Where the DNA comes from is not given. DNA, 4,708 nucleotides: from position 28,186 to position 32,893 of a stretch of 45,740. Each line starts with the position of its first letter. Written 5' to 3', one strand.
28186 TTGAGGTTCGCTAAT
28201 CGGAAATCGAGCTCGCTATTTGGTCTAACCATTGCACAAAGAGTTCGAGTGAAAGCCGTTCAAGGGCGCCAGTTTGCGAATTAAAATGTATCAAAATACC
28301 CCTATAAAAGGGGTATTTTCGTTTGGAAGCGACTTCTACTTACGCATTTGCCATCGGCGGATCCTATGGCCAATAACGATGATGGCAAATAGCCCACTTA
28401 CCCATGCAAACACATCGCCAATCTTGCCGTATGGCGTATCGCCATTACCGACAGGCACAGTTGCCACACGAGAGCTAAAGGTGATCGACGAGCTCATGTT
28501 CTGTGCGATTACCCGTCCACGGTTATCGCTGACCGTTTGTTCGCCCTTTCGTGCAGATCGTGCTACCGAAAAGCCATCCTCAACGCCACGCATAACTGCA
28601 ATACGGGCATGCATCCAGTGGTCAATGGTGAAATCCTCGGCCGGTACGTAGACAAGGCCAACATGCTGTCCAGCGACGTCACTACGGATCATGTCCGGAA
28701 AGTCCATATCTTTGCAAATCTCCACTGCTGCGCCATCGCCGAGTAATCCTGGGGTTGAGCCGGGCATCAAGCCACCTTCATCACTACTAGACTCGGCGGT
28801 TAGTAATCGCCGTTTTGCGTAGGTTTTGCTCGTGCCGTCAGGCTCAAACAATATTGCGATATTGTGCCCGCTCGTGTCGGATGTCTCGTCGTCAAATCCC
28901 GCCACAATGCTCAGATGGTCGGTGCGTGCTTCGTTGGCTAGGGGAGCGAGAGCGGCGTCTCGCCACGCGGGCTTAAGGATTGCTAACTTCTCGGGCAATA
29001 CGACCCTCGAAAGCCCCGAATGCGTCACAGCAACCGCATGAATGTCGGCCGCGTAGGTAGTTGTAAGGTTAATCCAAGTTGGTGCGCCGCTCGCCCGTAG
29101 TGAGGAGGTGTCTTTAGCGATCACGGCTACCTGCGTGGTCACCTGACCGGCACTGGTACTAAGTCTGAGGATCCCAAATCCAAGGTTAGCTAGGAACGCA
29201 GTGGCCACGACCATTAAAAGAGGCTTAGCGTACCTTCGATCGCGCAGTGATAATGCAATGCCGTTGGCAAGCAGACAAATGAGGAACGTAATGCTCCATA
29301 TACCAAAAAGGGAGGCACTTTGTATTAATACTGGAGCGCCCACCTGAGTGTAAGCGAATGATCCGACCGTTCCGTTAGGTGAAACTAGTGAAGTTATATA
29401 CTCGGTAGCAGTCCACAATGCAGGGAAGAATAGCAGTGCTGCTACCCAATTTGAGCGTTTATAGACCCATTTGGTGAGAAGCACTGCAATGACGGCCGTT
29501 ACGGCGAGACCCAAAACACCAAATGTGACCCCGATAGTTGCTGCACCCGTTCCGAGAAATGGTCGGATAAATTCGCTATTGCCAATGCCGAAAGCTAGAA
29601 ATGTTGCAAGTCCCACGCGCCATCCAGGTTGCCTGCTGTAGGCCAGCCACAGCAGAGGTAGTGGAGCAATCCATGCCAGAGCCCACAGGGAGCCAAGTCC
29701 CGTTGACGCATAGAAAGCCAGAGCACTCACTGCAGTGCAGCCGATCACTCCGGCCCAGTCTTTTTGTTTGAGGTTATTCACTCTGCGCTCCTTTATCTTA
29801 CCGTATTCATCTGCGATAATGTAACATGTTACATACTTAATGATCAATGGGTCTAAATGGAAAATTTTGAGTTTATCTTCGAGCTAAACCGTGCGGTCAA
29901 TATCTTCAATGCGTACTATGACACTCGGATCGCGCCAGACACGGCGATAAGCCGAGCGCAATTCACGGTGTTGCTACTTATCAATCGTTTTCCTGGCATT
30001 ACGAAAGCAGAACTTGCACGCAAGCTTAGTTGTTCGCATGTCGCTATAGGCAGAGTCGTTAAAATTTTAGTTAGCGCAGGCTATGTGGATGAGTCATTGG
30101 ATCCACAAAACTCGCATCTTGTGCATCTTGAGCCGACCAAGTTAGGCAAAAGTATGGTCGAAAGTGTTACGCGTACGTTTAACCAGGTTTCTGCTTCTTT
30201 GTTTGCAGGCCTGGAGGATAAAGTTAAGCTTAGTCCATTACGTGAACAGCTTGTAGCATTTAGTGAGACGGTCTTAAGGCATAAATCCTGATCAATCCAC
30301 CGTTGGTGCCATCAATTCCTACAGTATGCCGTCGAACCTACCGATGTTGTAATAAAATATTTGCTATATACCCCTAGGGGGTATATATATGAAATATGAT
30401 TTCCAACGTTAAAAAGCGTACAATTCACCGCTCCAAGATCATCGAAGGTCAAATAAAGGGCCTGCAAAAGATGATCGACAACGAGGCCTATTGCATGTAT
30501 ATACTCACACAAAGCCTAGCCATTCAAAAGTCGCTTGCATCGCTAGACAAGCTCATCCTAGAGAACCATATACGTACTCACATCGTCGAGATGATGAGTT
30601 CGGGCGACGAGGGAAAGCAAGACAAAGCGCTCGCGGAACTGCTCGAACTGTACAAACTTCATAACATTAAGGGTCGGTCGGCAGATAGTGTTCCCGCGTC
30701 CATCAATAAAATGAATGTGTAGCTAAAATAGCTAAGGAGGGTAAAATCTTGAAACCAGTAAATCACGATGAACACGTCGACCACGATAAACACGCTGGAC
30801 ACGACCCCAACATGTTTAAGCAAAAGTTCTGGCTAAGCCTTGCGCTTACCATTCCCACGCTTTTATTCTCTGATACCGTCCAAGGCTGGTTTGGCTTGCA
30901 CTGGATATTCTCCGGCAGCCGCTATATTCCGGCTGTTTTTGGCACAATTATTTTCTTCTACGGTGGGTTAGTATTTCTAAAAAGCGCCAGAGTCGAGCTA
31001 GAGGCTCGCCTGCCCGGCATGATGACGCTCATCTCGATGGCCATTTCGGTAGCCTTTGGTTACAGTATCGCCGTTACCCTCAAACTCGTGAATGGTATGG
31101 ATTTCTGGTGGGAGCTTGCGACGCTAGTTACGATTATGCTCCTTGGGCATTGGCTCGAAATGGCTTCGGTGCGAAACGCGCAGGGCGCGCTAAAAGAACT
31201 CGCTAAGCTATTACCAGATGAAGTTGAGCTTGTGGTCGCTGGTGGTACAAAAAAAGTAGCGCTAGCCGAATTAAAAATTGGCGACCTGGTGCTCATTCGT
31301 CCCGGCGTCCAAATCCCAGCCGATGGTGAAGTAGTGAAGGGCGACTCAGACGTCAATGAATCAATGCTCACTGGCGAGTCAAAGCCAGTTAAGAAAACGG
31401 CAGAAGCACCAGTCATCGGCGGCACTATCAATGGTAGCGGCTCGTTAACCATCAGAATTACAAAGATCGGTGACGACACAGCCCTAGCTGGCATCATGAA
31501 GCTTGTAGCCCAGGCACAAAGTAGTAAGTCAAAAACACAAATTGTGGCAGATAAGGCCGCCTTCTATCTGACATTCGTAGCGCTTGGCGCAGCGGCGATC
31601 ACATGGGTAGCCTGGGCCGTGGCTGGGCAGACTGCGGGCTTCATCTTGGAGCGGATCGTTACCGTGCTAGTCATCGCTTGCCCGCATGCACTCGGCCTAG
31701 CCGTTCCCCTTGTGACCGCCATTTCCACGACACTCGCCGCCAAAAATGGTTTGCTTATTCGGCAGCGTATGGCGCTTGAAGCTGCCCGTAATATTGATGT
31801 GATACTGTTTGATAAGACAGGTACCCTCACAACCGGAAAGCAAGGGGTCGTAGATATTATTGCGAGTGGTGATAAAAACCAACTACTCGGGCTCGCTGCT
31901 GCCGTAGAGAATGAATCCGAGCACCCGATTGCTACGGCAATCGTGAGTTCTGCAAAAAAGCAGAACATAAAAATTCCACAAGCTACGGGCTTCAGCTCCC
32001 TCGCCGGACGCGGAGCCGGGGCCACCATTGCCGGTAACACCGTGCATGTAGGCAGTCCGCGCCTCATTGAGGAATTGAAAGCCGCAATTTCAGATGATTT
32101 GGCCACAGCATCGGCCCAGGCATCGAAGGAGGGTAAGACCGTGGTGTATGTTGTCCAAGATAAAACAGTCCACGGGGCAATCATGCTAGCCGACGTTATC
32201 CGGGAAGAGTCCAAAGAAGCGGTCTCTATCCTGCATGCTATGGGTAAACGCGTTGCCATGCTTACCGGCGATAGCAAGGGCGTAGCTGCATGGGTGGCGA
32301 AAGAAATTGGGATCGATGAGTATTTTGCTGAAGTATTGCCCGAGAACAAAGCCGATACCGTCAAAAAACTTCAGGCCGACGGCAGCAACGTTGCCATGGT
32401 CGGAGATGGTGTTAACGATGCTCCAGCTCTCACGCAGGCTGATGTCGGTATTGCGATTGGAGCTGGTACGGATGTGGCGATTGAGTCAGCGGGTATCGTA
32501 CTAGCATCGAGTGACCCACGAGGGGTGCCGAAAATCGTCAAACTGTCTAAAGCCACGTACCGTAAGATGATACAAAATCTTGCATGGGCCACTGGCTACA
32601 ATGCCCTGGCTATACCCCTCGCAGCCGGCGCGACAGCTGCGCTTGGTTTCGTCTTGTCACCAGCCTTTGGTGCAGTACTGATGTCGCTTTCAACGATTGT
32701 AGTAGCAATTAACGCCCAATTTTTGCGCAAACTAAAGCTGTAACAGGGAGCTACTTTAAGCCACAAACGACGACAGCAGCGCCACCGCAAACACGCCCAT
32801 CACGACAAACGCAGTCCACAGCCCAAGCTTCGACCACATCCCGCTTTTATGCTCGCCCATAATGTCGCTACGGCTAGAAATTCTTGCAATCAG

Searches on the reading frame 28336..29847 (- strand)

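Call 67: search_protein_families(library=pfam, proteins=[window:28336-29847:-], max_evalue=0.001)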
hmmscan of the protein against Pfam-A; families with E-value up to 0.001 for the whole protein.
window:28336-29847:- (503 aa): 2 families
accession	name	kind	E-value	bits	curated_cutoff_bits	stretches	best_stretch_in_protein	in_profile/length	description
PF20154.4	LNT_N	-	1.1e-14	55.4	27.1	1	42-194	2-157/159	Apolipoprotein N-acyltransferase N-terminal domain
PF00795.27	CN_hydrolase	-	5.2e-07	29.7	23.2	1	296-450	60-234/256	Carbon-nitrogen hydrolase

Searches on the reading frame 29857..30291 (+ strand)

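Call 67: search_protein_families(library=pfam, proteins=[window:29857-30291:+], max_evalue=0.001)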
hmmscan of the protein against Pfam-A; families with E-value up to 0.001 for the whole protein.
window:29857-30291:+ (144 aa): 3 families
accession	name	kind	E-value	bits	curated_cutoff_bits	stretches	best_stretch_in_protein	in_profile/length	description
PF01047.28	MarR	-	1.5e-08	34.8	24.6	1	31-85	1-55/59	MarR family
PF12802.13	MarR_2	-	1.8e-08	34.9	27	1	31-83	3-56/61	MarR family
PF08279.18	HTH_11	-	0.00015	22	25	1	39-76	8-44/55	HTH domain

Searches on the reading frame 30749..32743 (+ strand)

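Call 67: search_protein_families(library=pfam, proteins=[window:30749-32743:+], max_evalue=0.001)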
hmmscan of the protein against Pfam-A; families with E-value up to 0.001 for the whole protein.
window:30749-32743:+ (664 aa): 4 families
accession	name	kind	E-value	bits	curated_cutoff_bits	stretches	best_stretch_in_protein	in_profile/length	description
PF00122.25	E1-E2_ATPase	-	2.8e-50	170.8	28.1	1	153-333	1-181/181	E1-E2 ATPase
PF00702.32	Hydrolase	-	2.8e-38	132.7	26.4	1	349-565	1-191/191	haloacid dehalogenase-like hydrolase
PF08282.18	Hydrolase_3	-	1.1e-06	29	20.9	1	538-595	196-253/255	haloacid dehalogenase-like hydrolase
PF12710.13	HAD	-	0.00036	21.5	27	0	482-561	84-188/189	haloacid dehalogenase-like hydrolase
